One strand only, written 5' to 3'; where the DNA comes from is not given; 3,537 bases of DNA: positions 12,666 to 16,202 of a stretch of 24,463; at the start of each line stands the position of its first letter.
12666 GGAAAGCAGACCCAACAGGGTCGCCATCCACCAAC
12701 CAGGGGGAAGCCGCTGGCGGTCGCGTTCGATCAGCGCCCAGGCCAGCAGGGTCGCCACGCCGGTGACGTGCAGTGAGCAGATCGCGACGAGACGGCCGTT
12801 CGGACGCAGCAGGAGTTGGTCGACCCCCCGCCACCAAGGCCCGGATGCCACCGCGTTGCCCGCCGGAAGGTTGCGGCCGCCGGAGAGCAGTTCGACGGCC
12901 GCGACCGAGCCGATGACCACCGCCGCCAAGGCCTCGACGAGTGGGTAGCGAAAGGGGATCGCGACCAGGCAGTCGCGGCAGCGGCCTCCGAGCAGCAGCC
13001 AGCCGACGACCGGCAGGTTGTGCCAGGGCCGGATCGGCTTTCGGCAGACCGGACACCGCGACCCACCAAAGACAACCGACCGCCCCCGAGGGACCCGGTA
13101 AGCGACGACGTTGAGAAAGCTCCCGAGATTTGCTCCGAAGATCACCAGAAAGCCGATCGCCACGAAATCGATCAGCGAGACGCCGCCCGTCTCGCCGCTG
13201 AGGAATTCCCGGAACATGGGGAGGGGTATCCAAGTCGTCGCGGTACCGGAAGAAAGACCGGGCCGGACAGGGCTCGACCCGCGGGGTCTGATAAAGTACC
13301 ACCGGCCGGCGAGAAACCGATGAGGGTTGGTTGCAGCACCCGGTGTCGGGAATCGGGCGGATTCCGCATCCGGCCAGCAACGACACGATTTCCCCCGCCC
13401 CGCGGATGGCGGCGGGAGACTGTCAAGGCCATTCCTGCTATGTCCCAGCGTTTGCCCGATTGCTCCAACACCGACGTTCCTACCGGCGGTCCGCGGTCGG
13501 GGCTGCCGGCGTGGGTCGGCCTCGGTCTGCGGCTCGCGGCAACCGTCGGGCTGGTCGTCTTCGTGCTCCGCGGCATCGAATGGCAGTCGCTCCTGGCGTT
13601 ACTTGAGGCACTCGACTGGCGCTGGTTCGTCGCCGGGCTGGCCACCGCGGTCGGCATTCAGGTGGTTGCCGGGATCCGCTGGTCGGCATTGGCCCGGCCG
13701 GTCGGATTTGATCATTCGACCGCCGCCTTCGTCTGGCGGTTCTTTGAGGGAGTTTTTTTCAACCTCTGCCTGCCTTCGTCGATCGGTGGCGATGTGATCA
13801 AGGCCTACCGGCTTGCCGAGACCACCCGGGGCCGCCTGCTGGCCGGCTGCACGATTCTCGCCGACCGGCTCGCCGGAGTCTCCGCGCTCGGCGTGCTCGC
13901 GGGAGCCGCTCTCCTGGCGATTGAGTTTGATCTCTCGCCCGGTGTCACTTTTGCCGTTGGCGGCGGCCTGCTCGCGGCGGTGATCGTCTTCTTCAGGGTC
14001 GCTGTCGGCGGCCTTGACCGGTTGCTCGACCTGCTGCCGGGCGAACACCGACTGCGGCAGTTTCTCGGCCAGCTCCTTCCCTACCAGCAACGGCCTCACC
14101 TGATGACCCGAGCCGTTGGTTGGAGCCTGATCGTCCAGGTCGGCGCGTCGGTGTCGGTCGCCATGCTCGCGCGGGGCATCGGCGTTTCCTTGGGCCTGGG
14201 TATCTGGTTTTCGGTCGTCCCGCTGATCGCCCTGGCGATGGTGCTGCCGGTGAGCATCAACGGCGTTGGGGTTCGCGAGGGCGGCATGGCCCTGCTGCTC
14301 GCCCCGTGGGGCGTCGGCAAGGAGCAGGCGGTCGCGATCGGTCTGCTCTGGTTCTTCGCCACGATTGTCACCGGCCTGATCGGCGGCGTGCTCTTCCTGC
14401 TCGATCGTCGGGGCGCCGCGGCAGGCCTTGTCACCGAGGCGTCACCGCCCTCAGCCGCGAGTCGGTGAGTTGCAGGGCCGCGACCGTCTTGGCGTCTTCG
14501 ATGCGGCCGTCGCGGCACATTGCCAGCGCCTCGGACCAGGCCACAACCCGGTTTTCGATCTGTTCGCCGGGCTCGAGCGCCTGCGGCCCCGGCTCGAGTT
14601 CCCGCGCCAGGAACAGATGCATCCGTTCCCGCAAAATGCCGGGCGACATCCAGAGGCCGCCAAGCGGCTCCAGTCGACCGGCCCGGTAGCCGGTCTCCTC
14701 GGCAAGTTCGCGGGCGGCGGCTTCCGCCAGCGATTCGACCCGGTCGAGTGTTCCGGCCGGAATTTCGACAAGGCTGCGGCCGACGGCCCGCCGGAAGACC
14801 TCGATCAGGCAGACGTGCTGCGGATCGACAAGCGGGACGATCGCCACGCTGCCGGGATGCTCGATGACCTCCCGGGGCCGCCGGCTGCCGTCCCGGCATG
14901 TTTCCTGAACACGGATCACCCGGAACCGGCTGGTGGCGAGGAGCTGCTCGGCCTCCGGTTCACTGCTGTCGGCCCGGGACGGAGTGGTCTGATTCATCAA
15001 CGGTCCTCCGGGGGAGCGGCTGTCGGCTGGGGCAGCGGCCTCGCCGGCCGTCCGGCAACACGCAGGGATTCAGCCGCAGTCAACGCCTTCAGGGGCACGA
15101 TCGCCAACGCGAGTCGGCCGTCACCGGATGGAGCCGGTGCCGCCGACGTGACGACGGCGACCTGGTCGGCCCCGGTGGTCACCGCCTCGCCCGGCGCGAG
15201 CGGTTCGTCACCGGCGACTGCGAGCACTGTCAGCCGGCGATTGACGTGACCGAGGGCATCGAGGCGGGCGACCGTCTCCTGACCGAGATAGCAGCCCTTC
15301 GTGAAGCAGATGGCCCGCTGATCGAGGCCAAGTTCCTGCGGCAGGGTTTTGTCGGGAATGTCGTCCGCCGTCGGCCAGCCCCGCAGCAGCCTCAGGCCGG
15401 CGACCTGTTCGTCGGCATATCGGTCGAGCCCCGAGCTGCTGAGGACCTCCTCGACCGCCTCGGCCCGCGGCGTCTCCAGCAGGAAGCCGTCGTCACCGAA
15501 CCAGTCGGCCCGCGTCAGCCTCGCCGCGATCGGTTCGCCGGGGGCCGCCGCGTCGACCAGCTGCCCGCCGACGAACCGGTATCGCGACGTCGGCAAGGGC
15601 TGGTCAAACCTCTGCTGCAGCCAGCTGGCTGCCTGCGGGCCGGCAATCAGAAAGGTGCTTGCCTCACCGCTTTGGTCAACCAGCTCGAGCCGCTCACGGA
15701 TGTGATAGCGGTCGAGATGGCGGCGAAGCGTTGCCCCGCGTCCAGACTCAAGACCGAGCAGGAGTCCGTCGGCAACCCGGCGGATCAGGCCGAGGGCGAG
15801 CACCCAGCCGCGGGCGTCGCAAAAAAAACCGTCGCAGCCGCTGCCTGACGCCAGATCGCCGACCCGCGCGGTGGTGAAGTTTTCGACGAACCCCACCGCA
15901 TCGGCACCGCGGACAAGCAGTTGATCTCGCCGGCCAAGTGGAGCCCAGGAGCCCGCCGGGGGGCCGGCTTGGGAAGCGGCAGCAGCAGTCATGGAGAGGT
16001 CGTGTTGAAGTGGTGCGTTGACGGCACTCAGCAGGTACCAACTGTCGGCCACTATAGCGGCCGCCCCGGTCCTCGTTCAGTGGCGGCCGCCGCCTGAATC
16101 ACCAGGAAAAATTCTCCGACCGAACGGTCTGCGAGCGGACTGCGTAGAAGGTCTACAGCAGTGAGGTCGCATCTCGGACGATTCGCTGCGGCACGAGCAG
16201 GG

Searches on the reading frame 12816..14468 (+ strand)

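Call 11: search_protein_families(library=pfam, proteins=[window:12816-14468:+], max_evalue=0.01)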
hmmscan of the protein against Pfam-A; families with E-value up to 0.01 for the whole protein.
window:12816-14468:+ (550 aa): 1 family
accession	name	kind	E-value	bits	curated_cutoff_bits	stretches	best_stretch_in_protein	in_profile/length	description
PF03706.18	LPG_synthase_TM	-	4.3e-36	125.4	33.4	1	238-523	3-302/302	Lysylphosphatidylglycerol synthase TM region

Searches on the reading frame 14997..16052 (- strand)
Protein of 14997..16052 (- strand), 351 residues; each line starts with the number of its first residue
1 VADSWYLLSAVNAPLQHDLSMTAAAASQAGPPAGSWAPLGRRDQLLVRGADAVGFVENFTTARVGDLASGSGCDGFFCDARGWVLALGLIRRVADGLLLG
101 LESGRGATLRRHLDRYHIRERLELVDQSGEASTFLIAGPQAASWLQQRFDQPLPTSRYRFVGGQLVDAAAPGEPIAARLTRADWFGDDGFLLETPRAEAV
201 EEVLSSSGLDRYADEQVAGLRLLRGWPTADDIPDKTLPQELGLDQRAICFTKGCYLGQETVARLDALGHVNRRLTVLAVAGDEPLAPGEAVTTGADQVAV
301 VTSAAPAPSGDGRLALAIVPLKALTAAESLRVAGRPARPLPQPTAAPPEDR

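Call 11: search_protein_families(library=pfam, proteins=[window:14997-16052:-], max_evalue=0.01)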
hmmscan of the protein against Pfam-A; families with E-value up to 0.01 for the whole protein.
window:14997-16052:- (351 aa): 2 families
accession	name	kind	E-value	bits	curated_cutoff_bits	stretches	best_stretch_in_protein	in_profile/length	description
PF01571.26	GCV_T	-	2.7e-15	56.7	25.6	1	43-244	49-253/255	Aminomethyltransferase folate-binding domain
PF08669.17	GCV_T_C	-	2.7e-05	24.4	25.9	1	272-332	1-62/80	Glycine cleavage T-protein C-terminal barrel domain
